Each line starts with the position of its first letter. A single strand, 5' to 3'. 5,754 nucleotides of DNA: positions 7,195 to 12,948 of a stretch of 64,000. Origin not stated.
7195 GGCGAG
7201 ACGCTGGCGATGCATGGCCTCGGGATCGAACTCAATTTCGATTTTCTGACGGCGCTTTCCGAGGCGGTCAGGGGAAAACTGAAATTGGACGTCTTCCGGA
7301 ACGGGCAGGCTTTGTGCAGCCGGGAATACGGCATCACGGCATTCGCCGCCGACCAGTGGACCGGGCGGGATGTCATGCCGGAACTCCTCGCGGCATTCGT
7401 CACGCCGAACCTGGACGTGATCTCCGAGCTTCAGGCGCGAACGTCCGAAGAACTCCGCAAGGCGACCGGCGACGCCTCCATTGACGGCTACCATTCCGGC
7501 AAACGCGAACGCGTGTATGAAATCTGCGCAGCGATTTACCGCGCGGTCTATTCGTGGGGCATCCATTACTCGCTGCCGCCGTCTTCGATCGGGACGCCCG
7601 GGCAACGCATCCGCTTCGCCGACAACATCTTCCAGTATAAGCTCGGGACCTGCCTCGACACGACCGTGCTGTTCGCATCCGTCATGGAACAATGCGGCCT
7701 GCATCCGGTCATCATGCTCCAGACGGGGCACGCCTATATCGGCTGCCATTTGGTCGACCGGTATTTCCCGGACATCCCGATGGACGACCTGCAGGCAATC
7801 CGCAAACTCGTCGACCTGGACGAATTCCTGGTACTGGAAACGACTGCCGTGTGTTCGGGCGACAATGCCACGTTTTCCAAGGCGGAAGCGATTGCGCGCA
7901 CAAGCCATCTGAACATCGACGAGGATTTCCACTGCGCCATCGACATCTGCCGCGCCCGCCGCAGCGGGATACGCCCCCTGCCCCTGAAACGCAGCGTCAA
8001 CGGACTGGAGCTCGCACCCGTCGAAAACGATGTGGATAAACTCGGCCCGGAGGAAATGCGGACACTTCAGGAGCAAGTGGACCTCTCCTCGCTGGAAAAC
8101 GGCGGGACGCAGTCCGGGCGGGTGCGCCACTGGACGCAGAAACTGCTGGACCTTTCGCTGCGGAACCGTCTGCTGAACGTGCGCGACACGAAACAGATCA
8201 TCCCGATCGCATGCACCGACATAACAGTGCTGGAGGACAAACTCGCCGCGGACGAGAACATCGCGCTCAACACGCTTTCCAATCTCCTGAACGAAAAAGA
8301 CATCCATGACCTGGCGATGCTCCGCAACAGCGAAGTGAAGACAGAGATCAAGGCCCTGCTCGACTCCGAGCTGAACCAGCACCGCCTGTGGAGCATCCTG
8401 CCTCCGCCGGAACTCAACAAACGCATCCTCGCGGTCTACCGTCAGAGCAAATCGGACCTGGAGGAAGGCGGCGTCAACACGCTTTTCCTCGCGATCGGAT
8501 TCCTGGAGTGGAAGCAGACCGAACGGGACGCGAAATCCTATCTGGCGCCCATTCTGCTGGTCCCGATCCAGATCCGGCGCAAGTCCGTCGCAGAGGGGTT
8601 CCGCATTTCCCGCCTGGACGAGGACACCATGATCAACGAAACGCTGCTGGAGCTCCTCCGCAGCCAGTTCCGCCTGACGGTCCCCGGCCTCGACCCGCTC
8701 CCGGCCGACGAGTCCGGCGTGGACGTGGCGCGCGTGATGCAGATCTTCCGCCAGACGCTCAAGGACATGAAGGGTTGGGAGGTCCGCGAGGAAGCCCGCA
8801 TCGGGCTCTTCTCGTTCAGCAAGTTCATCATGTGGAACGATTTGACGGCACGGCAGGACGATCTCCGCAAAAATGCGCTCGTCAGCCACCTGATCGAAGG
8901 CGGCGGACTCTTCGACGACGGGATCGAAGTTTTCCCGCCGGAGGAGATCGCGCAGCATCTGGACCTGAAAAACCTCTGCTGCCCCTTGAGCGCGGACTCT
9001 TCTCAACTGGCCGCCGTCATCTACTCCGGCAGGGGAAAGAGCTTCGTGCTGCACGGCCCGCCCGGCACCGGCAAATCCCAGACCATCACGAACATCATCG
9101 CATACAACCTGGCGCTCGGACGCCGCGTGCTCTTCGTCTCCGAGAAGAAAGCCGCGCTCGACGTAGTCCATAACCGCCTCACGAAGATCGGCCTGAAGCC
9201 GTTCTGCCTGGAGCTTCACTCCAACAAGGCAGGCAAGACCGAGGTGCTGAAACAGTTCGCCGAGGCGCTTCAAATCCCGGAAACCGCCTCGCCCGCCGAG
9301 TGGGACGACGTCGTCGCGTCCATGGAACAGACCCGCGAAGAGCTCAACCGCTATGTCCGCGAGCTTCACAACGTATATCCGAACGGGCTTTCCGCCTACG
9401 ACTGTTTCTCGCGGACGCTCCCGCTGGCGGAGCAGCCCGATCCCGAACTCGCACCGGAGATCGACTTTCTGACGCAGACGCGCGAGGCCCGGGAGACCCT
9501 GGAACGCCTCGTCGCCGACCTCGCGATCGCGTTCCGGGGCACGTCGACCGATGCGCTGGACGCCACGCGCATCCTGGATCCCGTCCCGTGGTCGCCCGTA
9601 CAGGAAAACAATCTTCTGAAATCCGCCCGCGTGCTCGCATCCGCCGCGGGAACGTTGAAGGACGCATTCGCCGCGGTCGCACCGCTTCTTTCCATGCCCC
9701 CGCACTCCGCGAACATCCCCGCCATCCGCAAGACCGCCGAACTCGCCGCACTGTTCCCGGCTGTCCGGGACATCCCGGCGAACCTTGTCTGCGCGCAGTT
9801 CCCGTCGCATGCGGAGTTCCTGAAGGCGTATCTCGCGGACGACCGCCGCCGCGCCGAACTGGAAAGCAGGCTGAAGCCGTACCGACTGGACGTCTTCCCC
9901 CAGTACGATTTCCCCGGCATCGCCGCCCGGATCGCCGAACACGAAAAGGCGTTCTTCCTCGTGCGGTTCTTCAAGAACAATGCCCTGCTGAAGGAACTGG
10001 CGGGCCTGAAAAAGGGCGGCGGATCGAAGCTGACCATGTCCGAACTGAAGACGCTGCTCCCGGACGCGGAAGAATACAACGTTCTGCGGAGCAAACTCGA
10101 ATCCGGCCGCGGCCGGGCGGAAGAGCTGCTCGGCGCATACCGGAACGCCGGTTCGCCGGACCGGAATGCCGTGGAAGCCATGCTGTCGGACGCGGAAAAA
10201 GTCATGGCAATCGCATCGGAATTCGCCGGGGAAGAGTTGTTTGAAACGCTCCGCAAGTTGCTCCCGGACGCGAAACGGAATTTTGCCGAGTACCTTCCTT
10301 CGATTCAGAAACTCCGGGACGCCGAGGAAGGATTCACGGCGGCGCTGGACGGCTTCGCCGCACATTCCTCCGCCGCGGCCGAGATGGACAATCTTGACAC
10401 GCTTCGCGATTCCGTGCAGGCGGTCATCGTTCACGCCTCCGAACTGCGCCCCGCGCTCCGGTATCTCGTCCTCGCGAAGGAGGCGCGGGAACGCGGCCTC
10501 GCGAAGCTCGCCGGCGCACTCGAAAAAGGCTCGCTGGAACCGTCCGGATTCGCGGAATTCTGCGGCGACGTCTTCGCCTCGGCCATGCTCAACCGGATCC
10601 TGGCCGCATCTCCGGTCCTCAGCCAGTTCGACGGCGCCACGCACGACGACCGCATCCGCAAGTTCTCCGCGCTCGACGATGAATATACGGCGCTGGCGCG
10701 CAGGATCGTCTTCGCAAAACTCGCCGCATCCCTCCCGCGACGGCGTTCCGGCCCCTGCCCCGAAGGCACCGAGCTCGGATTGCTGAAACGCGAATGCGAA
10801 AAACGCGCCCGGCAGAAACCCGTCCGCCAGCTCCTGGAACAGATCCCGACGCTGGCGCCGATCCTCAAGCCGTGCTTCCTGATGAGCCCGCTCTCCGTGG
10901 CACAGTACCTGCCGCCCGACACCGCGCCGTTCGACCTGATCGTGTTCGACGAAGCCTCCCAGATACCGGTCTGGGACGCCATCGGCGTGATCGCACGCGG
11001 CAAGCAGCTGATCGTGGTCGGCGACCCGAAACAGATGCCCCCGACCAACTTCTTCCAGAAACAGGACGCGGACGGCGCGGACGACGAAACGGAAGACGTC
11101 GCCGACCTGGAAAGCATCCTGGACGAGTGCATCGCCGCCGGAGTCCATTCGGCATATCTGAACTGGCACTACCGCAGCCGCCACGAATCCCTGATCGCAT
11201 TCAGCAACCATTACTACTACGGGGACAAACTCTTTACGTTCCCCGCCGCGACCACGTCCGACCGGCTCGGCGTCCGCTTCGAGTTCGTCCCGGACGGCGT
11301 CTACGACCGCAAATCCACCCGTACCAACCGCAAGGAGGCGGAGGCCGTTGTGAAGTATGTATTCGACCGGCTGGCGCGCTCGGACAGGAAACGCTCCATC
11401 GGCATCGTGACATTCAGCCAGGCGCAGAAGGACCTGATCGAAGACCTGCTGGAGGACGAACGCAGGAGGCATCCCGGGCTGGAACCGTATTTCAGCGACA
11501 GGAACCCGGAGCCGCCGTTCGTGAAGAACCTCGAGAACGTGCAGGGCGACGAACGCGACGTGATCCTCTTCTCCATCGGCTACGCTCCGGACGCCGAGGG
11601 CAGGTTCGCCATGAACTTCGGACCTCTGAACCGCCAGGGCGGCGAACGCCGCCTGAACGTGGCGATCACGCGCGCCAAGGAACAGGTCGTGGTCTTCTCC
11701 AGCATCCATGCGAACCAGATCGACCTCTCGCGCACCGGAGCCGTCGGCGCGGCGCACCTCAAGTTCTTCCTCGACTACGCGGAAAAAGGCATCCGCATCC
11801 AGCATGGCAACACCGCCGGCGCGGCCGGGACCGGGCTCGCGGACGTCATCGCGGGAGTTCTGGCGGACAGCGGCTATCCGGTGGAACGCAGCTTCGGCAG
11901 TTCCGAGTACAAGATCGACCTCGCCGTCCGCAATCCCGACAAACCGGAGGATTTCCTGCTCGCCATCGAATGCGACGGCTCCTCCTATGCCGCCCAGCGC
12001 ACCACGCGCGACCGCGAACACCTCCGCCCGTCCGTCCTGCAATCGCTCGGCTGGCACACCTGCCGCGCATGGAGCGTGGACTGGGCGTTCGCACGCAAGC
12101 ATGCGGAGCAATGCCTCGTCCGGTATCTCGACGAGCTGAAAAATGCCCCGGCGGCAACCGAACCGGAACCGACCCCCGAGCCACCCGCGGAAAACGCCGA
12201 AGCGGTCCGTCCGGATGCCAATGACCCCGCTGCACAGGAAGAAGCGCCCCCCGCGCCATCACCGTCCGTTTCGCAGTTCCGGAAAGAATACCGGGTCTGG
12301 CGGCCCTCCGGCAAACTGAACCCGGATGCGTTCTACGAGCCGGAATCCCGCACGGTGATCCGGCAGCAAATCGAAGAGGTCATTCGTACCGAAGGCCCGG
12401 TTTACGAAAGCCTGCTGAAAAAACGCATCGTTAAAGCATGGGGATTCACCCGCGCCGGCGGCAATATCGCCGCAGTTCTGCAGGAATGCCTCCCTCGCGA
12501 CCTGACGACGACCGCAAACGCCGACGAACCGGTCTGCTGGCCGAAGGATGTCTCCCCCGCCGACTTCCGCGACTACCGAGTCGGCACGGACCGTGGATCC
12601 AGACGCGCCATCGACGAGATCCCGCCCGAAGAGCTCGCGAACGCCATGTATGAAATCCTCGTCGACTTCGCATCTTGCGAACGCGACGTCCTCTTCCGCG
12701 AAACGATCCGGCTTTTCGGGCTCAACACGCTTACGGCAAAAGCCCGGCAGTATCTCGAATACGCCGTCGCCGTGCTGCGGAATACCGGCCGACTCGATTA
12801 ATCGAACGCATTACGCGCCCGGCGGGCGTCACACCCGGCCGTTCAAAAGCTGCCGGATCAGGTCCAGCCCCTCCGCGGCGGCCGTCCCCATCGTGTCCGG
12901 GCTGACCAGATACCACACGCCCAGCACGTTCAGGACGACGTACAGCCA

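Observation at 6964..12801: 1,945-aa single polypeptide combining a transglutaminase-like fold, a DUF4011-like region, a Upf1-like helicase, a Vsr-like nuclease and a DUF3320-like tail: candidate stand-alone nucleic-acid surveillance or defence protein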

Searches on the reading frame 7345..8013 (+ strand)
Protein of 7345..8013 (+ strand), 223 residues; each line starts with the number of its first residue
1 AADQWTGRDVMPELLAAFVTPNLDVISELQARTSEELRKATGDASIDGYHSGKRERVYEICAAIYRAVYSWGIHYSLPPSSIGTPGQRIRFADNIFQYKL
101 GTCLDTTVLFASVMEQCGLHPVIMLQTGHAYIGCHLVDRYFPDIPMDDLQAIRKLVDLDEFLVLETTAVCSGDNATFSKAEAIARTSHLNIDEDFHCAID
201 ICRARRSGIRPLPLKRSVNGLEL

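Call 42: search_protein_families(library=pfam, proteins=[window:7345-8013:+], max_evalue=10)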
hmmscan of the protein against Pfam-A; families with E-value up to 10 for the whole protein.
window:7345-8013:+ (223 aa): 1 family
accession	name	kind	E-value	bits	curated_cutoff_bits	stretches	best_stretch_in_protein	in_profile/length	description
PF04473.18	DUF553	-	0.19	11.6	20.5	1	86-128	47-89/140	Transglutaminase-like domain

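Call 49: predict_structure(alignment_id=A3)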
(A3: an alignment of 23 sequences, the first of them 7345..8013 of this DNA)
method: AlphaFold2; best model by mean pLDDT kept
length: 223 residues; sequences in the alignment: 23
mean_pLDDT: 92.2   pTM: 0.91
mean pLDDT of the five models: 92.2, 91.3, 91.1, 89.0, 86.5
residues with pLDDT >= 90: 170; 70-90: 50; 50-70: 3; < 50: 0
segments of 3 or more residues with pLDDT < 50: none
pLDDT, mean of each block of 10 residues (from residue 1): 85 94 94 98 94 94 98 86 79 95 96 98 94 97 93 95 95 88 89 92 97 85 80
secondary structure, 60 per line:
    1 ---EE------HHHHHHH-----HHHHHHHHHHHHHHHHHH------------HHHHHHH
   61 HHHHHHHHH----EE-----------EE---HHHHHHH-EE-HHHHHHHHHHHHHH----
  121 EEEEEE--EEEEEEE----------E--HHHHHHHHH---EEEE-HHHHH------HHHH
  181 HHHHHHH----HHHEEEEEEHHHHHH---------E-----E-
elements in order: H12-18 H24-41 H54-69 H92-98 H103-116 E121-126 E129-135 H149-157 E161-164 H166-170 H177-187 E195-200 H201-206

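Call 52: fold_search(model_id=the predicted structure, library=pdb)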
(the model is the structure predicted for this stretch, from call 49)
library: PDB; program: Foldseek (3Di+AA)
matches with E <= 10: 166; with E <= 0.001: 0
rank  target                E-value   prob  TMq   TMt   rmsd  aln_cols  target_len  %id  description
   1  9e5c_1m               1.3e-02  0.99  0.32  0.15   6.2       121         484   15  Cryo-EM structure of 96 nm repeat of microtubule doublet from T. brucei flagellum (released 2025-03-12)
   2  9z4x_A                2.1e-02  0.63  0.28  0.15  10.5       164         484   13  MENIN IN COMPLEX WITH JNJ-75276617 (Bleximenib) (released 2025-11-26)
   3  6g4h                  2.7e-02  0.91  0.32  0.26   7.3       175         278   14  Crystal structure of the periplasmic domain of TgpA from Pseudomonas aeruginosa bound to ethylmercury (released 2019-04-10)
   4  3isr_A                2.7e-02  0.90  0.28  0.22   8.9       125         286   19  The Crystal Structure of a Putative Cysteine Protease from Cytophaga hutchinsonii to 1.9A (released 2009-09-08)
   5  3esw_A                3.0e-02  0.82  0.38  0.27  12.9       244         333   11  Complex of yeast PNGase with GlcNAc2-IAc. (released 2008-11-11)
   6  9y6s_8G               3.2e-02  0.97  0.32  0.13   4.5       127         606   12  96-nm repeat of the Leishmania tarentolae doublet microtubule (released 2025-12-17)
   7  3kd4_A                3.4e-02  0.72  0.30  0.15  10.0       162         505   12  CRYSTAL STRUCTURE OF A PUTATIVE PROTEASE (BDI_1141) FROM PARABACTEROIDES DISTASONIS ATCC 8503 AT 2.00 A RESOLUTION (released 2009-11-24)
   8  3isr_C                4.0e-02  0.85  0.28  0.22   9.0       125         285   19  The Crystal Structure of a Putative Cysteine Protease from Cytophaga hutchinsonii to 1.9A (released 2009-09-08)
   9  4xz7_B                4.0e-02  0.85  0.34  0.22   7.7       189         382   13  Crystal structure of a TGase (released 2015-06-24)
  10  8ig0_B                4.8e-02  0.54  0.28  0.15  11.0       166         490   12  Crystal structure of menin in complex with DS-1594b (released 2023-03-22)
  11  8ig0_C                6.3e-02  0.60  0.27  0.15   8.0       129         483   15  Crystal structure of menin in complex with DS-1594b (released 2023-03-22)
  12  9crn                  7.1e-02  0.96  0.39  0.25   4.6       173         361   12  Crystal structure of Streptococcus pyogenes TglA (released 2024-08-14)
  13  6g49                  7.5e-02  0.80  0.33  0.27   7.3       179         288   13  Crystal structure of the periplasmic domain of TgpA from Pseudomonas aeruginosa (released 2019-04-10)
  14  7oa9                  7.9e-02  0.41  0.25  0.14   8.4       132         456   16  Crystal structure of Human Menin in complex with Fragment 21 (released 2022-08-03)
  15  9z4x_D                1.0e-01  0.60  0.28  0.15   5.6       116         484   16  MENIN IN COMPLEX WITH JNJ-75276617 (Bleximenib) (released 2025-11-26)
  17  3isr_B                1.2e-01  0.47  0.25  0.20   9.1       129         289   17  The Crystal Structure of a Putative Cysteine Protease from Cytophaga hutchinsonii to 1.9A (released 2009-09-08)
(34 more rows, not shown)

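Call 75: fold_search(model_id=the predicted structure, library=viral)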
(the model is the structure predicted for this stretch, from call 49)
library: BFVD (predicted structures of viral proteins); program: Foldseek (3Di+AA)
matches with E <= 10: 69; with E <= 0.001: 1
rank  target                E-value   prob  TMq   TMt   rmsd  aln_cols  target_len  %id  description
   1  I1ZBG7                3.8e-04  1.00  0.37  0.28   5.8       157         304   13  (no name in the UniProt tables at hand)
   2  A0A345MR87            3.0e-03  0.99  0.28  0.12   9.3       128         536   12  (no name in the UniProt tables at hand)
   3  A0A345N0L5            4.4e-02  0.92  0.30  0.17  10.6       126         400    8  (no name in the UniProt tables at hand)
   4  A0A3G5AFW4            8.3e-02  0.69  0.40  0.30   7.8       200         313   14  Uncharacterized protein [Solivirus sp.]
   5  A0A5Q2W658            3.1e-01  0.47  0.24  0.10   5.6        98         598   15  (no name in the UniProt tables at hand)
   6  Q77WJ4                4.6e-01  0.28  0.29  0.22   6.8       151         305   12  Pseudomurein endoisopeptidase [Methanobacterium phage psiM2]
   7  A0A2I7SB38            5.5e-01  0.03  0.14  0.08  20.9       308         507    8  (no name in the UniProt tables at hand)
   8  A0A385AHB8            1.2e+00  0.23  0.24  0.04   3.8        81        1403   10  Prominin [Methanobacterium virus Drs3]
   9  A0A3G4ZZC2            1.4e+00  0.02  0.16  0.13  17.0       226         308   11  Uncharacterized protein [Gaeavirus sp.]
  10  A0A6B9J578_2          2.0e+00  0.28  0.30  0.10   4.5       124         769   11  (no name in the UniProt tables at hand)
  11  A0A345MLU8            2.2e+00  0.02  0.16  0.08  18.7       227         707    8  (no name in the UniProt tables at hand)
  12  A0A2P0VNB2            2.3e+00  0.03  0.18  0.16  12.4       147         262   12  Uncharacterized protein [Tetraselmis virus 1]
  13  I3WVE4                2.4e+00  0.08  0.18  0.11   8.7       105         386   10  Uncharacterized protein [Acinetobacter phage ZZ1]
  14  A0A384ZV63            2.6e+00  0.01  0.12  0.05  14.7       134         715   12  (no name in the UniProt tables at hand)
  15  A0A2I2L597            2.9e+00  0.06  0.20  0.18   6.5       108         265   14  Uncharacterized protein [Orpheovirus IHUMI-LCC2]
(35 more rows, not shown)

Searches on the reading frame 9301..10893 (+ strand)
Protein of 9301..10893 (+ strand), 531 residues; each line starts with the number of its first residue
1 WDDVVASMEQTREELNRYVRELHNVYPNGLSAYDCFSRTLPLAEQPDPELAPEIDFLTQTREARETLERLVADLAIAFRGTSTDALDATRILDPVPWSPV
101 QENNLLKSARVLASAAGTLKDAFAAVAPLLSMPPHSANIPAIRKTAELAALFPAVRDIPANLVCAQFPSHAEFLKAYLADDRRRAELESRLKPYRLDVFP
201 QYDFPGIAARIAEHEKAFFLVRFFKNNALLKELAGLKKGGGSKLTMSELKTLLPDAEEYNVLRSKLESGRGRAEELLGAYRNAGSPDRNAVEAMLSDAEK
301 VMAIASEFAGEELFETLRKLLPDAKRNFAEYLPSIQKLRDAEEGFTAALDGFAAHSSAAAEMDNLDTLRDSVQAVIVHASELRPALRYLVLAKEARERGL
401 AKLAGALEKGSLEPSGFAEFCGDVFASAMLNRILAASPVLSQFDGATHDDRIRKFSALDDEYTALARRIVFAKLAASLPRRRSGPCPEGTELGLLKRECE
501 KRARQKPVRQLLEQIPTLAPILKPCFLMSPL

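Call 42: search_protein_families(library=pfam, proteins=[window:9301-10893:+], max_evalue=10)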
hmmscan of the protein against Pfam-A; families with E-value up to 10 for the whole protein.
window:9301-10893:+ (531 aa): 1 family
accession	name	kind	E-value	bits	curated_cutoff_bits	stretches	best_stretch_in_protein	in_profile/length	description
PF19956.5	EAD2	-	0.17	12.6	23.8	1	351-408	6-64/81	Effector-associated domain 2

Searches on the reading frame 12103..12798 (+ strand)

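Call 42: search_protein_families(library=pfam, proteins=[window:12103-12798:+], max_evalue=10)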
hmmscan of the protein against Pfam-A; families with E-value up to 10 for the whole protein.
window:12103-12798:+ (232 aa): 1 family
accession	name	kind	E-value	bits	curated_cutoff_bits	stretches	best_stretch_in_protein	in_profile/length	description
PF11784.13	DUF3320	-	1.2e-15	57.6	25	1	75-123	1-49/50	Protein of unknown function (DUF3320)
